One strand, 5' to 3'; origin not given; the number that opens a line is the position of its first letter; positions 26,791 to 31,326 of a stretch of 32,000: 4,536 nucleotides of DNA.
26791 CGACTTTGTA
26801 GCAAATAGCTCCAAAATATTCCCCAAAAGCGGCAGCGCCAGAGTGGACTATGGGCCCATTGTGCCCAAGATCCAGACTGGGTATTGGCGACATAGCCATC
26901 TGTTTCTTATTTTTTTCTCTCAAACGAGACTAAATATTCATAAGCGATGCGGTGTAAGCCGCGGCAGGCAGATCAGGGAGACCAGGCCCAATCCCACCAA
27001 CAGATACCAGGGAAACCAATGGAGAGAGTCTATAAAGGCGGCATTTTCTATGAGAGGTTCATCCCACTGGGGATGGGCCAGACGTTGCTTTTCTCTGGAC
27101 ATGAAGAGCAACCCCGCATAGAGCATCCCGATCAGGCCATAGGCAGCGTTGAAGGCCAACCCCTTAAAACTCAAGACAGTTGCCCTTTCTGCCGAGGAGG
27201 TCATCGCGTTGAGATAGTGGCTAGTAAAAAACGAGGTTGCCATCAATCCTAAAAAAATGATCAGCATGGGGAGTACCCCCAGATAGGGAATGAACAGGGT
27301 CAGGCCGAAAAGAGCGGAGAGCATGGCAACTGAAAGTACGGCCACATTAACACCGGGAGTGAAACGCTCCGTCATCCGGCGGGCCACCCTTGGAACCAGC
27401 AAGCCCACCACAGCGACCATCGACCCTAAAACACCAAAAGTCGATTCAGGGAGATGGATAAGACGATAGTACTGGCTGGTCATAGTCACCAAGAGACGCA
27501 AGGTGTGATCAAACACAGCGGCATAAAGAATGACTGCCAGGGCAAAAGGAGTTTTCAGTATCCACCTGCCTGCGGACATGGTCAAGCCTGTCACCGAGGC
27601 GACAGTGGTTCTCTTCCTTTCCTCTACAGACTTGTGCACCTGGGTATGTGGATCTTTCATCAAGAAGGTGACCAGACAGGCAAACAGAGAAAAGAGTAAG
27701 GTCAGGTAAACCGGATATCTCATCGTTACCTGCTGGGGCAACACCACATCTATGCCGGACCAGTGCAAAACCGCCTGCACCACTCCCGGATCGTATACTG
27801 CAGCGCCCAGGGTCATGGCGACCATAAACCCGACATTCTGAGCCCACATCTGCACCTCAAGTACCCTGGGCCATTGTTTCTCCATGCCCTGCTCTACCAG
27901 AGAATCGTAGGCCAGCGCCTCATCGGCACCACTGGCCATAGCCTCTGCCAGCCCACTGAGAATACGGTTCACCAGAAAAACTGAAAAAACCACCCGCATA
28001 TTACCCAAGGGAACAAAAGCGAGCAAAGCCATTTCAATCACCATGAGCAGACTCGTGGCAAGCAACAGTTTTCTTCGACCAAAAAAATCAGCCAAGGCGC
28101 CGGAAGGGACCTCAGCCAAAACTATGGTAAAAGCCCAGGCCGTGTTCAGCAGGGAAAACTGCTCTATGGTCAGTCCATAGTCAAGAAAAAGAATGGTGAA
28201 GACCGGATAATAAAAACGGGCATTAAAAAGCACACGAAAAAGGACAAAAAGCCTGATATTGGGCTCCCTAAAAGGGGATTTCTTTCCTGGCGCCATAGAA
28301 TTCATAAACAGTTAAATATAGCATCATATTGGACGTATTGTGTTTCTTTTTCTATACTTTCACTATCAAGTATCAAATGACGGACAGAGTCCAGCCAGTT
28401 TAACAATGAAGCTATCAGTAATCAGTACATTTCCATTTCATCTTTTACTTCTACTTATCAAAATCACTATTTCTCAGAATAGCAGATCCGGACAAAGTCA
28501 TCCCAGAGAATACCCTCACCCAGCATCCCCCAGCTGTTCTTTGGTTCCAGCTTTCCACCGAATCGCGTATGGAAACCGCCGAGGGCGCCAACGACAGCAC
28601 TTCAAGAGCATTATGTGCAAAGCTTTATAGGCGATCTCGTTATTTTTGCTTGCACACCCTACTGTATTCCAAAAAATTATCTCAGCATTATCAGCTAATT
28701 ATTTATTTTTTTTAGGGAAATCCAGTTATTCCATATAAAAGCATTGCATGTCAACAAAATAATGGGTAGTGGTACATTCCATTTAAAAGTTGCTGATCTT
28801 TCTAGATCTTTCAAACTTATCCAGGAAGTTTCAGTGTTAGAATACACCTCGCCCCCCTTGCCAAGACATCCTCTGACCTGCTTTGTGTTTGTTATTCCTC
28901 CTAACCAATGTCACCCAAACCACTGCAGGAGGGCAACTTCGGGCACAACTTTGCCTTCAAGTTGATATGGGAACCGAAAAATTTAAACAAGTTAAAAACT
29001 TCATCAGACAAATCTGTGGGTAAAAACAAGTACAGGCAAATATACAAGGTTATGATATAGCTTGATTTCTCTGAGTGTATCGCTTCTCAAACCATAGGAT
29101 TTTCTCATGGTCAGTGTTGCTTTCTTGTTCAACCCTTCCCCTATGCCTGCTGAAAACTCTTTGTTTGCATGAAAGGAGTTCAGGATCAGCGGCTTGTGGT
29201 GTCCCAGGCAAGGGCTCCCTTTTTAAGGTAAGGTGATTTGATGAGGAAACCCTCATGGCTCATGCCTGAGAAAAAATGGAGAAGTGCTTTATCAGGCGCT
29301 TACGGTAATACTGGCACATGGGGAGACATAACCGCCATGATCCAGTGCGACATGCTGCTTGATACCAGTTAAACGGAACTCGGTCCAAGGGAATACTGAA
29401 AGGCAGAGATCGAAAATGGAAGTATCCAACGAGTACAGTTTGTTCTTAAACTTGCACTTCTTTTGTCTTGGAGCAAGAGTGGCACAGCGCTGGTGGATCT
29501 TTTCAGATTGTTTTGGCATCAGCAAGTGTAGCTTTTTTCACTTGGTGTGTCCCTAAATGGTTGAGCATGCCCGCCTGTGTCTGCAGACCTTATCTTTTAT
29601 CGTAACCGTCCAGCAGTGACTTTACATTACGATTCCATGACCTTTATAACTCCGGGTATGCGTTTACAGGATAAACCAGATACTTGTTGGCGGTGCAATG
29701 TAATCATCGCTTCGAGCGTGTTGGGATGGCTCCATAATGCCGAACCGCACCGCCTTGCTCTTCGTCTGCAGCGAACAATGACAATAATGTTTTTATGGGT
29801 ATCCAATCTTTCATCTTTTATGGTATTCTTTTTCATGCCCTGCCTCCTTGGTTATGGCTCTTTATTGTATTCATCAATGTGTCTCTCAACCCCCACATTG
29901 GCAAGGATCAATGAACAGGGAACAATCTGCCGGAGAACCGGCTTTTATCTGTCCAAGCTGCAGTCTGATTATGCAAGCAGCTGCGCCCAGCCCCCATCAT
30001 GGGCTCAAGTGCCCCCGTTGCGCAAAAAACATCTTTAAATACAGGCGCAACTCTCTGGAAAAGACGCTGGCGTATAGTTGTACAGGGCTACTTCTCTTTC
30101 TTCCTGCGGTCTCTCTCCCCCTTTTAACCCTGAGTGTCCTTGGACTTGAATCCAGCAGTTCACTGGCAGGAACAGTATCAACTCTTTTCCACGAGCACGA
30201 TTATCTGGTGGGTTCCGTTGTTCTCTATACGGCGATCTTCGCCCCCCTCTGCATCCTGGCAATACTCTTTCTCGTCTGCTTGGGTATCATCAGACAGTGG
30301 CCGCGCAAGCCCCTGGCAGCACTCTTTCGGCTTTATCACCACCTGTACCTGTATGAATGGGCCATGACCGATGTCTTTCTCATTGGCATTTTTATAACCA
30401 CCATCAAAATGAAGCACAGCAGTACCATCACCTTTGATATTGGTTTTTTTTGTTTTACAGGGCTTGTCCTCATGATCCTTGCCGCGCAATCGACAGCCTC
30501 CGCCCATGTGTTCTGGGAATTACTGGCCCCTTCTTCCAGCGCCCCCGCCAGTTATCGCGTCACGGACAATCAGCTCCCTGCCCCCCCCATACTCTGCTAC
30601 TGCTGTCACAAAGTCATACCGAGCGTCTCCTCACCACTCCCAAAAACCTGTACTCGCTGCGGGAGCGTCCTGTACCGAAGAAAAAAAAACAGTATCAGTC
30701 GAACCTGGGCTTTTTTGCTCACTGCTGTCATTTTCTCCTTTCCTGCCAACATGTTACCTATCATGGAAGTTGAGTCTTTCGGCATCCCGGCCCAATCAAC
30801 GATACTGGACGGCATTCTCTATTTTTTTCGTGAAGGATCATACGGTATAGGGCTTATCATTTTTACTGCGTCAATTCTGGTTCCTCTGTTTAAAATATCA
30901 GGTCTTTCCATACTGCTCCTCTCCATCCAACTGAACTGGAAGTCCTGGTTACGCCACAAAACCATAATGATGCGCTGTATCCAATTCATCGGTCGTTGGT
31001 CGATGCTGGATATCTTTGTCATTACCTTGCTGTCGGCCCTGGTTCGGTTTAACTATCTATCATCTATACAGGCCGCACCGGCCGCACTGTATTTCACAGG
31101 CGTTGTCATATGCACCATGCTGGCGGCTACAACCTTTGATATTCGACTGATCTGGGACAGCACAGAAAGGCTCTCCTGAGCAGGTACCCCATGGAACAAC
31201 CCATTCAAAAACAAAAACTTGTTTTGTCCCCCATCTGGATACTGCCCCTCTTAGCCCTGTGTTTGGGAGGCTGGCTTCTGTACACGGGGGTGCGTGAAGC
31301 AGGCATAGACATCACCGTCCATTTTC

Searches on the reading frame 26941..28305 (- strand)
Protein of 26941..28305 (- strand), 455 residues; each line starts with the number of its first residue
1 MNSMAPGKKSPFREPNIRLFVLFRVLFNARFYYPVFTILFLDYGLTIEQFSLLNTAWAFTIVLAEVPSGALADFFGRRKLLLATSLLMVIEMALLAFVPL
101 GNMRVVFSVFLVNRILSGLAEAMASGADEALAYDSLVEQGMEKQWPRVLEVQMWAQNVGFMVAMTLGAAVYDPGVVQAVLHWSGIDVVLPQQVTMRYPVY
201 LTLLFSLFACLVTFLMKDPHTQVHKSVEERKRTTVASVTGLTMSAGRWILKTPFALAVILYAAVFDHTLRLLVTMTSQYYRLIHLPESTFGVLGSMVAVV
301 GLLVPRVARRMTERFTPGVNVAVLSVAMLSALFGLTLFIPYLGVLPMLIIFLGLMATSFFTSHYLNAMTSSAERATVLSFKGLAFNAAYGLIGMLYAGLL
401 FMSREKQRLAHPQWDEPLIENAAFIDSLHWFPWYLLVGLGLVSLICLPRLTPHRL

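Call 8: search_protein_families(library=pfam, proteins=[window:26941-28305:-])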
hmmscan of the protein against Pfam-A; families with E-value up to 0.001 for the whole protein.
window:26941-28305:- (455 aa): 1 family
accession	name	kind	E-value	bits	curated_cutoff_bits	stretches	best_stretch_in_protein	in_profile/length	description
PF07690.21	MFS_1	-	1.6e-23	83.7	33.4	1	20-389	3-343/347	Major Facilitator Superfamily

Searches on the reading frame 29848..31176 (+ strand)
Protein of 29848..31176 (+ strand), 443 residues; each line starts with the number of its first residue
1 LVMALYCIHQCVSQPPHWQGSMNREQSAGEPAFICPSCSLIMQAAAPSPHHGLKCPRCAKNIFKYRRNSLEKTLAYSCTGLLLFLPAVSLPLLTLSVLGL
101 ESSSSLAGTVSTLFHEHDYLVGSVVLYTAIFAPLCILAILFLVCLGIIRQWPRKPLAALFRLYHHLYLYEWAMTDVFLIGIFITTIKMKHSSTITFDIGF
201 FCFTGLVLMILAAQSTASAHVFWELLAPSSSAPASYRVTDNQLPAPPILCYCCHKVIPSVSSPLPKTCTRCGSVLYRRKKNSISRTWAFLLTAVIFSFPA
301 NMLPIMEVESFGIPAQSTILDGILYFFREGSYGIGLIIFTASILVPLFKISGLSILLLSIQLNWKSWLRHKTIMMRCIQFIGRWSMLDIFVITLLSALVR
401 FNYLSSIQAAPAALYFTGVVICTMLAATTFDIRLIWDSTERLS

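Call 40: search_protein_families(library=pfam, proteins=[window:29848-31176:+], max_evalue=0.001)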
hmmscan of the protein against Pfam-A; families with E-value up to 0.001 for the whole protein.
window:29848-31176:+ (443 aa): 1 family
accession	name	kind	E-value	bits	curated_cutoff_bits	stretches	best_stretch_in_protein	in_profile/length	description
PF04403.18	PqiA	-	1.4e-82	275.6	23.8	2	284-439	2-155/156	Paraquat-inducible protein A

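Call 44: find_encoding_contigs(protein=window:29911-31176:+, flank=10000, max_places=4)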
Protein window:29911-31176:+ (422 aa): no gene with exactly this product is on record in the collection.

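Call 45: find_encoding_contigs(protein=window:29854-31176:+, flank=10000, max_places=4)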
Protein window:29854-31176:+ (441 aa): 1 contig read that carries it; 1 place shown.
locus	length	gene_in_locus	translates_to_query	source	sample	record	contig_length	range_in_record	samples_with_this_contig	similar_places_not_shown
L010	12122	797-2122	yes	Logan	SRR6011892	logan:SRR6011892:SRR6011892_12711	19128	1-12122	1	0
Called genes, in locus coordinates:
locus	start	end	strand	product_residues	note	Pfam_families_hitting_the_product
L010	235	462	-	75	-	-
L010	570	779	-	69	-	-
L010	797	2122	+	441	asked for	PF04403:PqiA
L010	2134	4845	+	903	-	PF02470:MlaD, PF04085:MreC (faint), PF02470:MlaD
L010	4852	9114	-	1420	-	PF01326:PPDK_N, PF00391:PEP-utilizers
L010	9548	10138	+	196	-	PF00383:dCMP_cyt_deam_1, PF14437:MafB19-deam (weak)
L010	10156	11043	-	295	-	PF11185:DUF2971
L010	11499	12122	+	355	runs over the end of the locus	PF00465:Fe-ADH, PF25137:ADH_Fe_C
